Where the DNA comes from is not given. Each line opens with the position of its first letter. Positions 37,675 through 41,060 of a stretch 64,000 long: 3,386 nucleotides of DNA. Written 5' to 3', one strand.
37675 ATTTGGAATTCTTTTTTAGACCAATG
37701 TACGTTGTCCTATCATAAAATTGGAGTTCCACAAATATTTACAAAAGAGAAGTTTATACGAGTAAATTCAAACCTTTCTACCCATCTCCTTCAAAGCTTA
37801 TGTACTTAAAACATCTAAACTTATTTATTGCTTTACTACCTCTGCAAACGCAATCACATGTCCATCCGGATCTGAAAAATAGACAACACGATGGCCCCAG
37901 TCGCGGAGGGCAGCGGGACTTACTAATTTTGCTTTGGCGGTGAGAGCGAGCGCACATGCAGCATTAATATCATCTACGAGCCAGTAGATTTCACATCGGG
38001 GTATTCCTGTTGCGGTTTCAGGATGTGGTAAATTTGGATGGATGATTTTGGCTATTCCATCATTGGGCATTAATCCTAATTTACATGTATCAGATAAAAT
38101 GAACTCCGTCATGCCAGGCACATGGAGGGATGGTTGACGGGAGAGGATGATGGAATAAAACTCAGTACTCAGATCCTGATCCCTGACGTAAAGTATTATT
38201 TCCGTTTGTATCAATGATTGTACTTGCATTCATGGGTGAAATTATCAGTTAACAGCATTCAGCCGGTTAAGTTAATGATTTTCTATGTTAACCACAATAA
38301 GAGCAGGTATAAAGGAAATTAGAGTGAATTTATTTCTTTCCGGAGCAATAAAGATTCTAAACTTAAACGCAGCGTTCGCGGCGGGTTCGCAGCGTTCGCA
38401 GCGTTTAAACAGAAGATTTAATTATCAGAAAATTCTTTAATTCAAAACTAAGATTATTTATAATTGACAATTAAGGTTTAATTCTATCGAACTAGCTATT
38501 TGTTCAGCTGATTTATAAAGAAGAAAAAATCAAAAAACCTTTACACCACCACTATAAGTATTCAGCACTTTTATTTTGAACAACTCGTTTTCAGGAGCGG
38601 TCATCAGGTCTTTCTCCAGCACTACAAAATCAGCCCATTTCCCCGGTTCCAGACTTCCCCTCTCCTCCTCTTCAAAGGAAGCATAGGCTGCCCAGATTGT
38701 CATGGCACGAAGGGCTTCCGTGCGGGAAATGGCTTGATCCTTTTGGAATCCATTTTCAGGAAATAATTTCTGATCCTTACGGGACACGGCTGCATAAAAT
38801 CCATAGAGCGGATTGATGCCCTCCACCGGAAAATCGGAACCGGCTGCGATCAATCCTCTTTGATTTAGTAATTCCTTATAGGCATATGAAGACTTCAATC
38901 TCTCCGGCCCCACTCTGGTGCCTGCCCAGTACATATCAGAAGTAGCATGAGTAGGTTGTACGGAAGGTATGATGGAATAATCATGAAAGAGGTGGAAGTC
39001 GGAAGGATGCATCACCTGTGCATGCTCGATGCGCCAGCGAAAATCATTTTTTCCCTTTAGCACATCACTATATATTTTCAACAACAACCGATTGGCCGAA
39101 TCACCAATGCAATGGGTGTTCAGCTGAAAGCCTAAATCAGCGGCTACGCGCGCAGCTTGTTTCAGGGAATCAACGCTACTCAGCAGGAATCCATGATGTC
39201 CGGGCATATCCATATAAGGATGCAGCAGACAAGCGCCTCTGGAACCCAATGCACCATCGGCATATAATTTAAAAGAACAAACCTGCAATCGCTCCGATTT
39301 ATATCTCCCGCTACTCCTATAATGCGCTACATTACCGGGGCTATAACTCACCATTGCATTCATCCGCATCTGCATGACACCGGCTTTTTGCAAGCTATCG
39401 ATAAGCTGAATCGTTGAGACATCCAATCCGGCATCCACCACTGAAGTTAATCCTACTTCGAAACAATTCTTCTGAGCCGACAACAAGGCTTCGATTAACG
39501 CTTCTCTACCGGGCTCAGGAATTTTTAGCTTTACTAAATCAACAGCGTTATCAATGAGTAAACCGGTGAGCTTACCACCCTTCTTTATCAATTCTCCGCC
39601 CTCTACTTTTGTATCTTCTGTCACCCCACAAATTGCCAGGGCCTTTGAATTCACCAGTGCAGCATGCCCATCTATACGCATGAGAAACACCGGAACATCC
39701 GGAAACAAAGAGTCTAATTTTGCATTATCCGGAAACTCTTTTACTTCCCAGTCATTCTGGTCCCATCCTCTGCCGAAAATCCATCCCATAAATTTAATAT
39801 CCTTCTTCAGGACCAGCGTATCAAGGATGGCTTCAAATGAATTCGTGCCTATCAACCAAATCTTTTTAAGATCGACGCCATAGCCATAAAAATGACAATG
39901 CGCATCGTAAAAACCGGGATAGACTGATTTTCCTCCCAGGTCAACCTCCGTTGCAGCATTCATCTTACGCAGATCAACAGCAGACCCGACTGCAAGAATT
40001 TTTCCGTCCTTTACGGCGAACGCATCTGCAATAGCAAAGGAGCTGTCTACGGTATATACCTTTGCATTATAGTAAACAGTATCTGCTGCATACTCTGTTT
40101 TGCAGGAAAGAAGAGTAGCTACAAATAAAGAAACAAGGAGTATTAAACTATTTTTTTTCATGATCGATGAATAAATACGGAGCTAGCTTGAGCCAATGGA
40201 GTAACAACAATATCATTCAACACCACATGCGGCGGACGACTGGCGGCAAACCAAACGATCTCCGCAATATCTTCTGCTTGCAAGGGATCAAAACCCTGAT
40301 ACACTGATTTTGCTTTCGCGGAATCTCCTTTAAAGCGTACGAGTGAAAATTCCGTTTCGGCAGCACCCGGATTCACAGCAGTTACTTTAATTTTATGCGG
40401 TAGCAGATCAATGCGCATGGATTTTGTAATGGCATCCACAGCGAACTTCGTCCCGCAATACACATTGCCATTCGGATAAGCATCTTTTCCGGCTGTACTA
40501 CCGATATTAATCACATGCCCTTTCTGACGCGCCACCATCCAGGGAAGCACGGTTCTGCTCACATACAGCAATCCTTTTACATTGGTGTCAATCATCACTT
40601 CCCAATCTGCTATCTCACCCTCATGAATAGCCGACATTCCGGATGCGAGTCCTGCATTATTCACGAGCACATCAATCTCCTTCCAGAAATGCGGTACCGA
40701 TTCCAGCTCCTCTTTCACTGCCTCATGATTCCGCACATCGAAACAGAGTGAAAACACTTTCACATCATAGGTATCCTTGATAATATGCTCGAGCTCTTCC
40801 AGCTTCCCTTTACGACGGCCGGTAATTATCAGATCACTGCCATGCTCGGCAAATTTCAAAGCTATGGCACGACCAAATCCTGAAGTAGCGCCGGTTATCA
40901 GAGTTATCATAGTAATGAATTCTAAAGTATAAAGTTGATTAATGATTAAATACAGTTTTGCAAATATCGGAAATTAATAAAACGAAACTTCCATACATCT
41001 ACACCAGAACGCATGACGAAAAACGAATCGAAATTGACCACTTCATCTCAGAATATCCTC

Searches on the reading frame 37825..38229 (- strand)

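Call 12: search_protein_families(library=pfam, proteins=[window:37825-38229:-], max_evalue=0.01)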
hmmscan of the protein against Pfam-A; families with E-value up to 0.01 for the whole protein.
window:37825-38229:- (134 aa): 2 families
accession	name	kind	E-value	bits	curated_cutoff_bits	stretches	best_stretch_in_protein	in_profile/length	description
PF12681.13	Glyoxalase_2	-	1.6e-09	38.1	30.1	1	10-130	3-115/118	Glyoxalase-like domain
PF00903.31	Glyoxalase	-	5.9e-08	33.6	20.6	1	11-128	5-121/121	Glyoxalase/Bleomycin resistance protein/Dioxygenase superfamily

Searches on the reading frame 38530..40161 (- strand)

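Call 12: search_protein_families(library=pfam, proteins=[window:38530-40161:-], max_evalue=0.01)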
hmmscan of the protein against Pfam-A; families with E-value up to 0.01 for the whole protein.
window:38530-40161:- (543 aa): 3 families
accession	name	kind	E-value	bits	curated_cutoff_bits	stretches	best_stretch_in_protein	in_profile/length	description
PF07969.17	Amidohydro_3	-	4.4e-91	307.1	29.7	1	72-542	2-471/472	Amidohydrolase family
PF01979.26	Amidohydro_1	-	4.7e-09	36.4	25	1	326-540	130-343/345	Amidohydrolase family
PF22039.1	HUTI_composite_bact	-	0.0012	18.9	25.5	1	47-66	2-21/26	Imidazolonepropionase-like composite domain, bacteria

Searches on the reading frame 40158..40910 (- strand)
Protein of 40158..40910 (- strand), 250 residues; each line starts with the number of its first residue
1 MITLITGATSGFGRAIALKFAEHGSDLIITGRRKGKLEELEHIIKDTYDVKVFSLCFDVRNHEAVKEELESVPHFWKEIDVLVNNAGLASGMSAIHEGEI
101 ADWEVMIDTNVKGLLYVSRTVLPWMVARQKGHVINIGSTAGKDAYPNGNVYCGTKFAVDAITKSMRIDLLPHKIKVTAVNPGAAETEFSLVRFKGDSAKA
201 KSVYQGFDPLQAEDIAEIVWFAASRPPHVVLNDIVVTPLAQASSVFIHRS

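Call 12: search_protein_families(library=pfam, proteins=[window:40158-40910:-], max_evalue=0.01)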
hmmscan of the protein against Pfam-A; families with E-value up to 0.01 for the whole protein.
window:40158-40910:- (250 aa): 5 families
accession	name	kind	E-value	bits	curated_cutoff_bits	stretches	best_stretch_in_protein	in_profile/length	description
PF00106.31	adh_short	-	2.8e-51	174.2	26.6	1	2-188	2-186/195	short chain dehydrogenase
PF13561.12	adh_short_C2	-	1.1e-37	130.4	27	1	7-225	1-219/236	Enoyl-(Acyl carrier protein) reductase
PF08659.16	KR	-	1.1e-09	39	22.6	1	3-166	3-164/180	KR domain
PF01370.27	Epimerase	-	0.00058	19.8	20.9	1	4-152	2-143/240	NAD dependent epimerase/dehydratase family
PF02719.21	Polysacc_synt_2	-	0.0018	17.9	20.2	1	4-186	2-161/293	Polysaccharide biosynthesis protein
